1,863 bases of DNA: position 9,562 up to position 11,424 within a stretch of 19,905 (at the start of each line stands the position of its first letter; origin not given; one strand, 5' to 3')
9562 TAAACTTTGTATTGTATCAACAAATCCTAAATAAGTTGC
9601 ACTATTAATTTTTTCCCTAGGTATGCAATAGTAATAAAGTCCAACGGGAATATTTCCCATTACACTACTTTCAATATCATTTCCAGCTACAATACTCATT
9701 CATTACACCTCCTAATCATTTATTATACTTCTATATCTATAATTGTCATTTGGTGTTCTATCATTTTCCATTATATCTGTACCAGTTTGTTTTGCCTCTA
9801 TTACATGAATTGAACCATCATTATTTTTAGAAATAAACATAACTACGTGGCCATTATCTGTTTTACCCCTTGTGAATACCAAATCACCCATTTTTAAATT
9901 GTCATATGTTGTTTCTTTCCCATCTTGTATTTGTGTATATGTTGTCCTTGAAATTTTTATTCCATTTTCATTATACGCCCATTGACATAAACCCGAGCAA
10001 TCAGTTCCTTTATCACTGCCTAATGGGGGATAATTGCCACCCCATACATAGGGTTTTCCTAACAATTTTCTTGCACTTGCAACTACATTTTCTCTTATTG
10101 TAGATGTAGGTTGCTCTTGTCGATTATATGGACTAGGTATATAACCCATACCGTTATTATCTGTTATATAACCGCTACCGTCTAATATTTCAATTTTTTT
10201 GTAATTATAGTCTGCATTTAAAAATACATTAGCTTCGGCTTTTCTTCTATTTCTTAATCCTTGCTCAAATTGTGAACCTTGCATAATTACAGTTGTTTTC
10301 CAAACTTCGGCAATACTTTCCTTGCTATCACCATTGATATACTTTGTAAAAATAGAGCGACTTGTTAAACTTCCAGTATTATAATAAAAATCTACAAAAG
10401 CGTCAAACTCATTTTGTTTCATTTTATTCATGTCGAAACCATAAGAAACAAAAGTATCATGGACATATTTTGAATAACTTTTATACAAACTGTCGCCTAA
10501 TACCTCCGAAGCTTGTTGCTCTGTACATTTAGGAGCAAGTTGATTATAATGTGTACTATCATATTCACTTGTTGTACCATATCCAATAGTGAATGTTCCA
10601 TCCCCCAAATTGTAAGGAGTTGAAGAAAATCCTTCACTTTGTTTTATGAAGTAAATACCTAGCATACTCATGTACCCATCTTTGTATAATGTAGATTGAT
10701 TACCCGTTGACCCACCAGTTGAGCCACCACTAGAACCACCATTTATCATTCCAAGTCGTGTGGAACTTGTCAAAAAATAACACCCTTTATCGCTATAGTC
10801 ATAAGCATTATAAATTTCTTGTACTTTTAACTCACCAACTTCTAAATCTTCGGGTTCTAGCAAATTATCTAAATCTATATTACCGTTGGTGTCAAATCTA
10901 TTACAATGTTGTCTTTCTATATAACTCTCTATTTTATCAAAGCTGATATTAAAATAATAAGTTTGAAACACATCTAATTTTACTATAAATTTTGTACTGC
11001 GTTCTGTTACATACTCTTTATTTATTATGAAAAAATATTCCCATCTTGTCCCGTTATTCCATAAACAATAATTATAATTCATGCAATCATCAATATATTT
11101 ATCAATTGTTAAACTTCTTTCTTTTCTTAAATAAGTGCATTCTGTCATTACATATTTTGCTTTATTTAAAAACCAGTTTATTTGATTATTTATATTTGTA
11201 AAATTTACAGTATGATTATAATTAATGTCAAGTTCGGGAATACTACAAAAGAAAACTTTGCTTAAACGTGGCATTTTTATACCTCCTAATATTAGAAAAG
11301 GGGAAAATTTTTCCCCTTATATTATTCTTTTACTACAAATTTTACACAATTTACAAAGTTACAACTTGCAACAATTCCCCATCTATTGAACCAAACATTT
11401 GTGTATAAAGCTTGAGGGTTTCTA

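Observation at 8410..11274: Tail-knob (gp9-like) gene split by a dual peptidoglycan-hydrolase module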

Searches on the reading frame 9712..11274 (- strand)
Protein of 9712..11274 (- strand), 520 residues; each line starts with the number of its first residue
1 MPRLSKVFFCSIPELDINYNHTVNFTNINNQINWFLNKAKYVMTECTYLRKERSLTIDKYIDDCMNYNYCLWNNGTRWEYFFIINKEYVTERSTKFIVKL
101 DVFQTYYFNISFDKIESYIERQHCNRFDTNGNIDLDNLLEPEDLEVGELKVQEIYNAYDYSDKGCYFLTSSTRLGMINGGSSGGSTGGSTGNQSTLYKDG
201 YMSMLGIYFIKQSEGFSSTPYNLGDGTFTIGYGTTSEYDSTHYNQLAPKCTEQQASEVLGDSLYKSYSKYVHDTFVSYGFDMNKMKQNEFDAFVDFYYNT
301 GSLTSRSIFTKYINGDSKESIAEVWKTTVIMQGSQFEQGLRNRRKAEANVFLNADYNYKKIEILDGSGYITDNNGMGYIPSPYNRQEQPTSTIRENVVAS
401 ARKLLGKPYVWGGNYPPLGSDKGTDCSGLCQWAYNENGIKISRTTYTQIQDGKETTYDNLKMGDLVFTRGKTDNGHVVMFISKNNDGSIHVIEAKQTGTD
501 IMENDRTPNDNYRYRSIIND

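Call 6: search_protein_families(library=pfam, proteins=[window:9712-11274:-], max_evalue=1)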
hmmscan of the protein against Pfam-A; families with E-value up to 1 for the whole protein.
window:9712-11274:- (520 aa): 4 families
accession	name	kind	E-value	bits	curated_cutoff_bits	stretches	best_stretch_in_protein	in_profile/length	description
PF00877.26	NLPC_P60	-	1.2e-19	70.7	23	1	406-495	1-81/105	NlpC/P60 family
PF00959.24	Phage_lysozyme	-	4.2e-18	66.3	22.3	1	211-347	1-125/125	Phage lysozyme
PF16838.11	Caud_tail_N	-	2.2e-05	25.4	27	1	17-109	15-118/120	Caudoviral major tail protein N-terminus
PF05257.22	CHAP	-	0.00072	20.4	26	1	423-494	9-80/81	CHAP domain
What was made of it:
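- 10195..10677 (-): ORF1 aa 200-360: GH24 (T4/P22-type) lysozyme domain. Pfam PF00959, E 4e-18 (call 6).
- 9715..10089 (-): ORF1 aa 396-520: NlpC/P60 cysteine endopeptidase domain. Pfam PF00877, E 1e-19 (call 6).
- Checked: Caud_tail_N covers aa 17-109 at 25.4 bits, just under its 27-bit cut-off (call 6).
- Pfam Caud_tail_N is just below its cut-off for ORF1 (call 6).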

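Call 7: search_protein_families(library=phrogs, proteins=[window:9712-11274:-], max_evalue=0.01)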
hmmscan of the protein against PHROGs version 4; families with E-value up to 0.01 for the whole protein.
window:9712-11274:- (520 aa): 16 families
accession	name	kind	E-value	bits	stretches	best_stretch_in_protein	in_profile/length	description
phrog_16615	-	other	4.3e-59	201.7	1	5-385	3-383/529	peptidase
phrog_2248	-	tail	5.6e-28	99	1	2-215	3-212/590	tail protein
phrog_7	-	lysis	8.5e-24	84.7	1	202-362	554-706/873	endolysin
phrog_329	-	tail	4.4e-23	82.4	1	389-507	530-642/949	minor tail protein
phrog_12508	-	unknown function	1.5e-18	68.2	1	370-498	116-236/260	-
phrog_400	-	tail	2.3e-18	67.5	1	365-498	503-628/654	tail protein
phrog_2810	-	head and packaging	3e-13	50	1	388-498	505-600/952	virion structural protein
phrog_25111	-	tail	4.7e-08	33.6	1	396-479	214-293/333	tail protein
phrog_1015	-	tail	4.7e-08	33.1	1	396-485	649-761/795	tail protein with lysin activity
phrog_6654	-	unknown function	5.3e-06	26.9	1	396-477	21-96/428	-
phrog_7910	-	lysis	5.4e-06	27.9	1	282-352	22-92/96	endolysin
phrog_10457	-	lysis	5.3e-05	24.3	1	283-352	25-94/95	endolysin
phrog_33083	-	lysis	7.7e-05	22.5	1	206-355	7-144/456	endolysin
phrog_9314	-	unknown function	0.00033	21.6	1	435-506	88-157/168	-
phrog_28234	-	lysis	0.00074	19.7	1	227-359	98-227/372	endolysin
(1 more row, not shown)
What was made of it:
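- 10753..11274 (-): ORF1 aa 1-174: gp9-type N-terminal beta-sandwich domain, the part of the knob that meets the lower collar. PHROG 2248 positions 3-212 (call 7).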

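Call 8: search_solved_structures(query=window:9712-11274:-, max_evalue=1, show_alignments=2)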
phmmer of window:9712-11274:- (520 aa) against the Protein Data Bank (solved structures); distinct sequences matched with E-value up to 1: 49.
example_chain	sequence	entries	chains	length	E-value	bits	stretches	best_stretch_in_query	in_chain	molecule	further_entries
8er5_A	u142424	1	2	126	2.3e-11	46.1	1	398-481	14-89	NlpC/P60 domain-containing protein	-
8v3w_H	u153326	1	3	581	1.3e-10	43.6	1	396-482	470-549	Hub-Hydrolase (CD1368)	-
7m5i_B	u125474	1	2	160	6.1e-10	41.4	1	197-356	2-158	Endolysin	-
8xud_I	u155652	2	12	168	1.9e-09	39.8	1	396-485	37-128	Murein DD-endopeptidase MepS/Murein LD-carboxypeptidase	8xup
5fb4_A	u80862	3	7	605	2.1e-09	39.7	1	17-163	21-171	Distal tube protein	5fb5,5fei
9kbq_A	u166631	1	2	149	2.2e-09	39.6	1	203-353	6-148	Lysozyme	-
2k1g_A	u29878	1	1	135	2.9e-09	39.2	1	411-490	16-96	Lipoprotein spr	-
9kbt_A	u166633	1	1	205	3.4e-09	39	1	202-352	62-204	Lysozyme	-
8app_A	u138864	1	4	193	3.6e-09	38.9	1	200-351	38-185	Endolysin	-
3h41_A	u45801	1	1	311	6.7e-09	38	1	386-494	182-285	NLP/P60 family protein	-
4fdy_A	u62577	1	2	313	7e-09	37.9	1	352-481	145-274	Similar to lipoprotein, NLP/P60 family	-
7cfl_A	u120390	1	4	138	7.8e-09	37.8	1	395-492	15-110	Putative cell wall hydrolase phosphatase-associated protein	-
4hpe_A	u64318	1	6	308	1.1e-08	37.3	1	375-479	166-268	Putative cell wall hydrolase Tn916-like,CTn1-Orf17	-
9ubf_A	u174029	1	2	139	1.4e-08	36.9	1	393-480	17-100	Cell wall hydrolase Tn916-like,CTn7-Orf16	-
7v6s_A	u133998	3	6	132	5e-08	35.1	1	409-490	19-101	Murein DD-endopeptidase MepS/Murein LD-carboxypeptidase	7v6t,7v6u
6b8c_A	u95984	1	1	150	3.7e-07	32.3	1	389-481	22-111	NLP/P60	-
8idc_E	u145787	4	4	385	1.9e-06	29.9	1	393-481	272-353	NlpC/P60 family protein | Probable endopeptidase MT2245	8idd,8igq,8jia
2hbw_A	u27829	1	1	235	0.00012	24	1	406-482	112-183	NLP/P60 protein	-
6bim_A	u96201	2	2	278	0.00083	21.2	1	404-483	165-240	Clan CA, family C40, NlpC/P60 superfamily cysteine peptidase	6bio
6biq_A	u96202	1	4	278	0.0022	19.8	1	394-469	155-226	Clan CA, family C40, NlpC/P60 superfamily cysteine peptidase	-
8ev4_A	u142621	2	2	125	0.086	14.6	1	384-466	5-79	Clan CA, family C40, NlpC/P60 superfamily cysteine peptidase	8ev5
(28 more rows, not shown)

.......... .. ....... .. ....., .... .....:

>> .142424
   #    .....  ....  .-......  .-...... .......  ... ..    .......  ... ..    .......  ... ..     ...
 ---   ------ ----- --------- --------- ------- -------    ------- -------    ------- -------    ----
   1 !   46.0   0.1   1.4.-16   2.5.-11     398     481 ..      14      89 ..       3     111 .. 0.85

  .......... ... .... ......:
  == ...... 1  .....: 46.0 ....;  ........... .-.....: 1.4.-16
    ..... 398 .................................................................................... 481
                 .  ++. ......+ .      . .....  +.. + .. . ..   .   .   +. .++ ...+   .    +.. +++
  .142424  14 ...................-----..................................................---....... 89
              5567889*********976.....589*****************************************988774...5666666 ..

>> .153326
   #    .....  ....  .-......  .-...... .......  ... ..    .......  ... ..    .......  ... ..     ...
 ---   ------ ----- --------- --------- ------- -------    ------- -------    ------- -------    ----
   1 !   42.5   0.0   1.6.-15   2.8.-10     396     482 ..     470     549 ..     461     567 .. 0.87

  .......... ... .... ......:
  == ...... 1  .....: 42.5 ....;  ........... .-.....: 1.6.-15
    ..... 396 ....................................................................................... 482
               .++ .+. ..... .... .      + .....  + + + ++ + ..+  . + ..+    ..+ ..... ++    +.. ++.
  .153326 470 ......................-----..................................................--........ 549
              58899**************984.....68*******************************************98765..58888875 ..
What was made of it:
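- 10753..11274 (-): phmmer against 5fb4 residues 21-171, E 2e-9 (call 8).
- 9715..10089 (-): PDB 8er5 and the diffocin hub-hydrolase 8v3w (call 8).
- On phi29 gp9-type tail knob protein: ORF1 17-163 aligns to 5fb4 residues 21-171, E 2e-9 (call 8).
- Checked: phmmer aligns ORF1 17-163 to phi29 gp9 (PDB 5fb4) residues 21-171, E 2e-9 (call 8).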

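Call 11: search_dna_similar(query=window:9712-11274:-, collection=phages, mode=protein, max_rows=40)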
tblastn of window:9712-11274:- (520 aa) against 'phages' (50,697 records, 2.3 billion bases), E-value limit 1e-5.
Records with a match: 719; places in all: 719; records where one place covers at least 80% of the query: 0.
Best place of each record, by identity: <60% 719.
By first word of the organism name: Mycobacterium 208; Escherichia 90; Acinetobacter 87; Clostridium 84; Salmonella 64; Streptomyces 43; Bacillus 40; Pseudomonas 13; Bacteriophage 13; Clostridioides 10; and 22 more.
By host as written in the record: Mycobacterium smegmatis mc2 155 159; - 63; Acinetobacter baumannii 30; Clostridium perfringens 26; Escherichia coli 26; Mycobacterium smegmatis mc#155 23; Pseudomonas aeruginosa 13; Clostridium difficile 12; and 176 more.
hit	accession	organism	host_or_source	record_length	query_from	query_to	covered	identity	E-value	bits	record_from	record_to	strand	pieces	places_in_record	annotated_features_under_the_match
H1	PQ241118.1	Clostridium phage vB_CpeB_CP1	Clostridium perfringens 556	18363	4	372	71%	30.4%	3e-33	140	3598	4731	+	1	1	putative lysozyme-peptidase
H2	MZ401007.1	Clostridium phage CPQ7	Clostridium perfringens JCM 1290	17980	4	372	71%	30.4%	2e-32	138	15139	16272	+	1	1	putative lysozyme-peptidase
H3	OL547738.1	Clostridium phage CPQ8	Clostridium perfringens JCM 1290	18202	4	372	71%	30.4%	2e-32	138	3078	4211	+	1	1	putative lysozyme-peptidase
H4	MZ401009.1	Clostridium phage CPQ10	Clostridium perfringens JCM 1290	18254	4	372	71%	30.4%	2e-32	138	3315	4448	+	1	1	putative lysozyme-peptidase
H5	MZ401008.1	Clostridium phage CPQ9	Clostridium perfringens JCM 1290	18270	4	372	71%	30.4%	2e-32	138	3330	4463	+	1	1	putative lysozyme-peptidase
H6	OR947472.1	Clostridium phage vB_CpeP_15N3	Clostridium perfringens CVCC1155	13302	4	372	71%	30.4%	2e-32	138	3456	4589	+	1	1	putative lysozyme-peptidase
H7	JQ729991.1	Clostridium phage phiCPV4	Clostridium perfringens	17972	4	372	71%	30.4%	2e-32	138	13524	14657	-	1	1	putative lysozyme-peptidase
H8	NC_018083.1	Clostridium phage phiCPV4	Clostridium perfringens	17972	4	372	71%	30.4%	2e-32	138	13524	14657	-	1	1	peptidase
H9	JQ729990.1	Clostridium phage phiCP7R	Clostridium perfringens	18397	4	372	71%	30.4%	2e-32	138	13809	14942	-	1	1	putative lysozyme-peptidase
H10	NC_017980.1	Clostridium phage phiCP7R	Clostridium perfringens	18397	4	372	71%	30.4%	2e-32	138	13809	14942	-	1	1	peptidase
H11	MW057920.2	Clostridium phage CPQ1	Clostridium perfringens JCM 1290T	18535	4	372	71%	30.4%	2e-32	138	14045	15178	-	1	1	putative lysozyme-peptidase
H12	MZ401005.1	Clostridium phage CPQ3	Clostridium perfringens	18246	4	372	71%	30.4%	2e-32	138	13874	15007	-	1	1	putative lysozyme-peptidase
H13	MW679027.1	Clostridium phage cpx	Clostridium perfringens S13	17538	4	372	71%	30.4%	2e-32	138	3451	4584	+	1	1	putative lysozyme-peptidase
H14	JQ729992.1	Clostridium phage phiZP2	Clostridium perfringens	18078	4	372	71%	30.1%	2e-32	138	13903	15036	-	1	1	putative lysozyme-peptidase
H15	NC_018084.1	Clostridium phage phiZP2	Clostridium perfringens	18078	4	372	71%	30.1%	2e-32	138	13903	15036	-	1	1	peptidase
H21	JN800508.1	Clostridium phage phi24R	Clostridium perfringens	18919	7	381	72%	28.2%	1e-22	108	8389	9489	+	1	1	lysozyme-peptidase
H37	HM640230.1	Clostridium phage CpV1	Clostridium perfringens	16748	18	387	71%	25.8%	1e-20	102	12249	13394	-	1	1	lysozyme-peptidase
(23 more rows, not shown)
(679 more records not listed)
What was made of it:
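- On Guelinviridae 'lysozyme-peptidase' structural protein (PHROG 16615): PHROG 16615 gives E 4e-59 over aa 5-385 (call 7). tblastn to phiCPV4, CPS2 and phi24R covers aa 4-381 (call 11).
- Closest known: Guelinviridae 'lysozyme-peptidase' plus short 'tail protein' pair. Different: Alignment to those proteins stops at about aa 372-389 (call 11).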

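Call 12: get_annotated_region(hit=H8, flank=4000)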
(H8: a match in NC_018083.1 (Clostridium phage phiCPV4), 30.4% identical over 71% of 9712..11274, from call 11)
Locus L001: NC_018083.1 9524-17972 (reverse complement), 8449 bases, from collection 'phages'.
description: Clostridium phage phiCPV4, complete genome.
organism: Clostridium phage phiCPV4 (NCBI taxid 1162305)
taxonomy: Viruses; Duplodnaviria; Heunggongvirae; Uroviricota; Caudoviricetes; Guelinviridae; Brucesealvirus; Brucesealvirus CPV4
host: Clostridium perfringens; source: -; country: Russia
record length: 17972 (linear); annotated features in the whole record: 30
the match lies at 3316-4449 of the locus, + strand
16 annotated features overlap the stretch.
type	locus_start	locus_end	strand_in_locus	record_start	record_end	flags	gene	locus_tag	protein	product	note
repeat_region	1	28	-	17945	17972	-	-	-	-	-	inverted terminal repeat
CDS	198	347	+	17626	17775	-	-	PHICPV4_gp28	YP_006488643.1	hypothetical protein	-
CDS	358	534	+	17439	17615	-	-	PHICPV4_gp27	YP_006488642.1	hypothetical protein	-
CDS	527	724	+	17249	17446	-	-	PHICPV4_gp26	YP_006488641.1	hypothetical protein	-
CDS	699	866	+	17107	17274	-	-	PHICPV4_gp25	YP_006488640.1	hypothetical protein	-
CDS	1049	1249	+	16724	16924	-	-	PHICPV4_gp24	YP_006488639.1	hypothetical protein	-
CDS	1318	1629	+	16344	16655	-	-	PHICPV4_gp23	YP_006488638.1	putative SpoVG protein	pfam04026 SpoVG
CDS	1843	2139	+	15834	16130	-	-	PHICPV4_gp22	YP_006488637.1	hypothetical protein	-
CDS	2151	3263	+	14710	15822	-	-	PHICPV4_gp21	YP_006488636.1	major head protein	-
CDS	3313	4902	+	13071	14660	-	-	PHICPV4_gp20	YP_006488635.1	peptidase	contains three distinct domains: PHA00380 tail protein; cl00222 lysozyme_like; and pfam01551 Peptidase_M23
CDS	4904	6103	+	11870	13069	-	-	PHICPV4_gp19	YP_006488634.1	tail protein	-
CDS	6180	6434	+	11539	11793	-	-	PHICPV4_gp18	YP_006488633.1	holin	-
CDS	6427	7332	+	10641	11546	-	-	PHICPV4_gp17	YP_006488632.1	upper collar connector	upper collar protein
CDS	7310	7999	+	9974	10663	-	-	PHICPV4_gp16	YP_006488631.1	lower collar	lower collar protein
CDS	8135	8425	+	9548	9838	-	-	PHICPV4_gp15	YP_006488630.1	hypothetical protein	-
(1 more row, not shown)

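Call 13: get_annotated_region(hit=H37, flank=4000)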
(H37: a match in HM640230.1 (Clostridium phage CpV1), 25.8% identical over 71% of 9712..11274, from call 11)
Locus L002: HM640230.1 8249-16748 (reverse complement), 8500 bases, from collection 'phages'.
description: Clostridium phage CpV1 hypothetical proteins, DNA polymerase, hypothetical protein, putative transcriptional regulator, hypothetical proteins, DNA encapsidation protein, collar protein, ...
organism: Clostridium phage CpV1 (NCBI taxid 926066)
taxonomy: Viruses; Duplodnaviria; Heunggongvirae; Uroviricota; Caudoviricetes; Guelinviridae; Denniswatsonvirinae; Capvunavirus; Capvunavirus CpV1
host: Clostridium perfringens; source: -; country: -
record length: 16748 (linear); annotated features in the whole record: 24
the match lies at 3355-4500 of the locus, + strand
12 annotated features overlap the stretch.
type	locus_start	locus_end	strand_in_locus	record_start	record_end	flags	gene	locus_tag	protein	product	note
repeat_region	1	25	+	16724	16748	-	-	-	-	-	ITR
CDS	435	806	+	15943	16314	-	-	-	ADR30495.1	putative DNA binding protein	-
CDS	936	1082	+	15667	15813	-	-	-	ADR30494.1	hypothetical protein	-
CDS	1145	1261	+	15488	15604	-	-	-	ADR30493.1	hypothetical protein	-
CDS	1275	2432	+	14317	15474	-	-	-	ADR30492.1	head protein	similar to to major head protein of Actinomyces phage Av-1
CDS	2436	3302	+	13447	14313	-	-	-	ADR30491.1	hypothetical protein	-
CDS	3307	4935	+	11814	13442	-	-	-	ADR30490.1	lysozyme-peptidase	similar to lysozyme-like Gp15 protein of Clostridium phage phi3626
CDS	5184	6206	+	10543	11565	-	-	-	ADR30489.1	tail protein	similar to tail protein of Bacillus phi29-famyli phages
CDS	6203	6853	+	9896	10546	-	-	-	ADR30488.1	endolysin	N-acetylmuramoyl-L-alanine amidase; similar to amidase-hydrolase of Clostridium phage 39-O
CDS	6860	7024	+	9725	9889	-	-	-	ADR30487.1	hypothetical protein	-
CDS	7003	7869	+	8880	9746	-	-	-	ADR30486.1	connector protein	similar to upper collar connector protein of Bacillus phi29-family phages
CDS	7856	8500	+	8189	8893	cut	-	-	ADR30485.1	collar protein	similar to lower collar protein of Bacillus phi29-family phages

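Call 14: get_annotated_region(hit=H21, flank=4000)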
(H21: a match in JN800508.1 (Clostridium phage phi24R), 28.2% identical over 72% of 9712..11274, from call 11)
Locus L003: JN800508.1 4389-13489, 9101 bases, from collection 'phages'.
description: Clostridium phage phi24R, complete genome.
organism: Clostridium phage phi24R (NCBI taxid 1128071)
taxonomy: Viruses; Duplodnaviria; Heunggongvirae; Uroviricota; Caudoviricetes; Guelinviridae; Denniswatsonvirinae; Gregsiragusavirus; Gregsiragusavirus phi24R
host: Clostridium perfringens; source: raw sewage; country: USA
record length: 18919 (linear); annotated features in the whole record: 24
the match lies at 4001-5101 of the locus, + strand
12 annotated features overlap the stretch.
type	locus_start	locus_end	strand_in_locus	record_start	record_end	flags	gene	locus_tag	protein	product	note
CDS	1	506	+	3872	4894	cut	-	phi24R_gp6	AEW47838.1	DNA encapsidation protein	similar to Podovirus DNA encapsidation protein Gp16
CDS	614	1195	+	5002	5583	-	-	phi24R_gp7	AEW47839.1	hypothetical protein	-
CDS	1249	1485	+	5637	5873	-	-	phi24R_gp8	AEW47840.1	hypothetical protein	-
CDS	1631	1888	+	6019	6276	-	-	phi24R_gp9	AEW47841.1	hypothetical protein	domain of unknown function DUF2570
CDS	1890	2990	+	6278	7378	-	-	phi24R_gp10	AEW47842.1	major head protein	-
CDS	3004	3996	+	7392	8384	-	-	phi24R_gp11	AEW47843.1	hypothetical protein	contains head protein domain PHA00144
CDS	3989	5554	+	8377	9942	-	-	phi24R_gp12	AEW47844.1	lysozyme-peptidase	contains tail domain PHA00380, lysozyme domain CL00222, and peptidase domain PF01551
CDS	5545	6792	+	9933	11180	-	-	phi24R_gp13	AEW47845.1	tail protein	-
CDS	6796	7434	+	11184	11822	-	-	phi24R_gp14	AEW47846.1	N-acetylmuramoyl-L-alanine amidase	-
CDS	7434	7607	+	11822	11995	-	-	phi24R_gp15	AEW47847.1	hypothetical protein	-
CDS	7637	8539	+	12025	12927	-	-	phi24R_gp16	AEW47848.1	connector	similar to phage connector Gp10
CDS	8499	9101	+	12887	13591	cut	-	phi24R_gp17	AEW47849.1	lower collar protein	-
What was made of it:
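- On Guelinviridae 'lysozyme-peptidase' structural protein (PHROG 16615): The same arrangement is seen in phiCPV4, phi24R and CpV1 (calls 12-14).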
